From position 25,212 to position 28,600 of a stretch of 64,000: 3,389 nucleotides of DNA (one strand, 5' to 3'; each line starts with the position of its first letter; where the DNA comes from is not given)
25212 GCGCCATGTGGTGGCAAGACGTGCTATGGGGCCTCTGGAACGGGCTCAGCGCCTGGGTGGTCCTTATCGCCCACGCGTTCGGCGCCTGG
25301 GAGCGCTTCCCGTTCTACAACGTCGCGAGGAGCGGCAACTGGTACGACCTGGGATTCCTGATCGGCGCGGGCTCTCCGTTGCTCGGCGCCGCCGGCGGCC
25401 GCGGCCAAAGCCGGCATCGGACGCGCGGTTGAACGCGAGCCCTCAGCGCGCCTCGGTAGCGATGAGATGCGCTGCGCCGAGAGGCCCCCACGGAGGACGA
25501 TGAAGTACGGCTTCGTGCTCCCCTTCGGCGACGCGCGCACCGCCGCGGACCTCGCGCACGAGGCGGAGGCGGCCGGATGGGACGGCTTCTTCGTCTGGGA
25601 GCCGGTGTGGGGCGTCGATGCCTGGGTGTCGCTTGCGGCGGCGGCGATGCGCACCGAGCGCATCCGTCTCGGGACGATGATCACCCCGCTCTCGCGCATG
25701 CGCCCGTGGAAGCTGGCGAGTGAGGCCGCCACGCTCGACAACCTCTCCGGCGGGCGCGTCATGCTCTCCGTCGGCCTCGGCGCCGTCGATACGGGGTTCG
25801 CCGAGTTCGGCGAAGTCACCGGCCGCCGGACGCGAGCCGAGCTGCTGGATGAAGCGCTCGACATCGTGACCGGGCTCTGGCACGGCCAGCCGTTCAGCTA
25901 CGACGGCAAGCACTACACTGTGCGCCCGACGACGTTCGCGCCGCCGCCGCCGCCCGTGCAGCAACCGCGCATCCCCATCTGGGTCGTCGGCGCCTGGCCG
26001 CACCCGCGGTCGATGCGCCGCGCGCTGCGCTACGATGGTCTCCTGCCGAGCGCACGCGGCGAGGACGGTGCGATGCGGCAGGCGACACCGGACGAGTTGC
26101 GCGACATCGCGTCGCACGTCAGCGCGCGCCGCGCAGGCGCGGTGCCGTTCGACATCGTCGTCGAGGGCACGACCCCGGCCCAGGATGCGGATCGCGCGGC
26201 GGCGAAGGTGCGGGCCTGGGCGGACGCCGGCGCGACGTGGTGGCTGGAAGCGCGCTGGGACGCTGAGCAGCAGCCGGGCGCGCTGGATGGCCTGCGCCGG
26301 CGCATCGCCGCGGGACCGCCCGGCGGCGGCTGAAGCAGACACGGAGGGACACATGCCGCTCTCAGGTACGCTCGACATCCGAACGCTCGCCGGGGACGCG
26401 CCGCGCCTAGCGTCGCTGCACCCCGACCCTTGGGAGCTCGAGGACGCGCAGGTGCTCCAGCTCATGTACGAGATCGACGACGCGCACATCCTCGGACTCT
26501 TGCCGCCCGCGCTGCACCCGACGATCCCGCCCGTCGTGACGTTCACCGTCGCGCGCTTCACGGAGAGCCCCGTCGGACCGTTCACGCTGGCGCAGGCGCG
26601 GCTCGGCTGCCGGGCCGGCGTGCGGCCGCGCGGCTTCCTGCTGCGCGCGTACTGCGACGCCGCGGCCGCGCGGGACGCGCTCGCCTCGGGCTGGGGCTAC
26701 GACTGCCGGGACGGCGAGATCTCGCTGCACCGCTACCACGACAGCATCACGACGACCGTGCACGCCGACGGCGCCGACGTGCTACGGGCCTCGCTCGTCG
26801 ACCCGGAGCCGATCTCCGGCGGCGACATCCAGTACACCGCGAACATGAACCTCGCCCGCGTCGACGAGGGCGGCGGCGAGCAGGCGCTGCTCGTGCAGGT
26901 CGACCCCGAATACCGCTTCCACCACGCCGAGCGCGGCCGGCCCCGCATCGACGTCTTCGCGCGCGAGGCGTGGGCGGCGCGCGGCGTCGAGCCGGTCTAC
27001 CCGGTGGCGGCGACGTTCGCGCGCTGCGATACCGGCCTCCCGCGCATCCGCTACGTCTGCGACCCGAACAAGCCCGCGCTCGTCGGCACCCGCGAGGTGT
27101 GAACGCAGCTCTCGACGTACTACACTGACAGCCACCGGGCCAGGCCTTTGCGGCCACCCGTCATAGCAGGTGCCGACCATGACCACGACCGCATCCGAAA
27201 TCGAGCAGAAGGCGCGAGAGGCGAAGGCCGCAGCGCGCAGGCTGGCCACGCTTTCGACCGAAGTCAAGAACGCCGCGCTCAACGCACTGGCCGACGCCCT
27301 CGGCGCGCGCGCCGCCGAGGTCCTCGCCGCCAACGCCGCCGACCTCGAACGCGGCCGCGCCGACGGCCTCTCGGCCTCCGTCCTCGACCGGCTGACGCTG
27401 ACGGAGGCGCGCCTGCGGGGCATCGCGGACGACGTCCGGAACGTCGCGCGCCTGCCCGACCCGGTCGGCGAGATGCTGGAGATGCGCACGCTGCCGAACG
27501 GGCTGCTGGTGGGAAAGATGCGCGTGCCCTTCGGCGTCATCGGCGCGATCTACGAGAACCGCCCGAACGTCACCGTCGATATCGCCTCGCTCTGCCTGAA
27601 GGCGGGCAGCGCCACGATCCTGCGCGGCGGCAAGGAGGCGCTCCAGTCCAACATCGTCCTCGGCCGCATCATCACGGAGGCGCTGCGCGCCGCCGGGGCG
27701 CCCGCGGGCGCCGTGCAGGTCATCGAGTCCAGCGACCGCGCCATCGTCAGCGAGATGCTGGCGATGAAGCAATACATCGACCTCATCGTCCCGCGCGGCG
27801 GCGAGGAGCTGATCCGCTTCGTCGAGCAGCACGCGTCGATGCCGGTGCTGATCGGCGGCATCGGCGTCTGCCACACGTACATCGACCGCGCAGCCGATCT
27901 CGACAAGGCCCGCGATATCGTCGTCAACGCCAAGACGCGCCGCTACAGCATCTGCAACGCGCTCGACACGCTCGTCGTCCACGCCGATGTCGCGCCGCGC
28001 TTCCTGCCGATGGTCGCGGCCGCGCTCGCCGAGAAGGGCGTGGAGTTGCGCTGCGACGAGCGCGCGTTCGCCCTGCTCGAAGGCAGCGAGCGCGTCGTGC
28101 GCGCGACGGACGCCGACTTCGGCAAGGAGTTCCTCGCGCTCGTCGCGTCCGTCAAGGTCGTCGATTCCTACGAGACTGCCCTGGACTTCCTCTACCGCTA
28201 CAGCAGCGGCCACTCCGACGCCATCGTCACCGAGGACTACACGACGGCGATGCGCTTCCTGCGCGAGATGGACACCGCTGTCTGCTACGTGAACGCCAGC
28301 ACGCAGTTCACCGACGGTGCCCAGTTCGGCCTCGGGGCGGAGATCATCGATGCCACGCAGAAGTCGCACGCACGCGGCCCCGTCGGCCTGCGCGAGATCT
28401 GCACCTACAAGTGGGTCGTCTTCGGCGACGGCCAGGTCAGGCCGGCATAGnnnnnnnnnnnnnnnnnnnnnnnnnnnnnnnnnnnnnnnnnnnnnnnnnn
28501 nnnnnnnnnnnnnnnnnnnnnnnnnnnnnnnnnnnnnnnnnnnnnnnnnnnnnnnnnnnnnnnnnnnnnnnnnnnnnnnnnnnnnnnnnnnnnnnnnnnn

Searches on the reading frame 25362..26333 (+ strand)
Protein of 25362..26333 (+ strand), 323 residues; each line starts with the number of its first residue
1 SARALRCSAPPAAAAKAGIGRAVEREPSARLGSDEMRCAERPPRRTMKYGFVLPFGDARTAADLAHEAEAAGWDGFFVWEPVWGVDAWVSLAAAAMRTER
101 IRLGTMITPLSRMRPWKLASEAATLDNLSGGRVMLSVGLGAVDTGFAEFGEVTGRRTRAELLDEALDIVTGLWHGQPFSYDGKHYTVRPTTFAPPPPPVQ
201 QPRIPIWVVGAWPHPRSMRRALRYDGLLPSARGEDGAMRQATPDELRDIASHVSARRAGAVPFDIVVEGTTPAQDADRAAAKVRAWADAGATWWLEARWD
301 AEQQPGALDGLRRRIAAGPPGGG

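Call 91: search_protein_families(library=pfam, proteins=[window:25362-26333:+], max_evalue=0.00001)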
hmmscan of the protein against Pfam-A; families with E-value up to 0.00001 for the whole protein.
window:25362-26333:+ (323 aa): 1 family
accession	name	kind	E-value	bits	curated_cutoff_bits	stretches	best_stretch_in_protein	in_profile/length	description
PF00296.26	Bac_luciferase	-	1.3e-40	140.1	27.9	1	57-291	21-242/314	Luciferase-like monooxygenase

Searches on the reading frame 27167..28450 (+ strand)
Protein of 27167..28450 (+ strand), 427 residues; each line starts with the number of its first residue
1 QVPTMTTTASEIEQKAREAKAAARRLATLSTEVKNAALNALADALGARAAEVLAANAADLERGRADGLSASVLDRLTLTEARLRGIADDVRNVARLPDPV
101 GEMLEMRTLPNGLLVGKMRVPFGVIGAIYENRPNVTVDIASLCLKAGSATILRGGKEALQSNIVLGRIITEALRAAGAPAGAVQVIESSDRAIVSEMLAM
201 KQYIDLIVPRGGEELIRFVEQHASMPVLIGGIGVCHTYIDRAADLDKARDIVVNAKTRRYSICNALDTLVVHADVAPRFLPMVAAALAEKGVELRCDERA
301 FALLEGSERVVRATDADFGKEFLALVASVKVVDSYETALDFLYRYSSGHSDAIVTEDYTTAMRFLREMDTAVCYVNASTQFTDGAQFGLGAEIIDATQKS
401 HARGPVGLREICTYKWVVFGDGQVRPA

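Call 91: search_protein_families(library=pfam, proteins=[window:27167-28450:+], max_evalue=0.00001)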
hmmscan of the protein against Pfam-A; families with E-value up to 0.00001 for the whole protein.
window:27167-28450:+ (427 aa): 1 family
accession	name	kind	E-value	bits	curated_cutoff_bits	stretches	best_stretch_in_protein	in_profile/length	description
PF00171.27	Aldedh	-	5.4e-20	71.8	23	1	7-289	26-295/461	Aldehyde dehydrogenase family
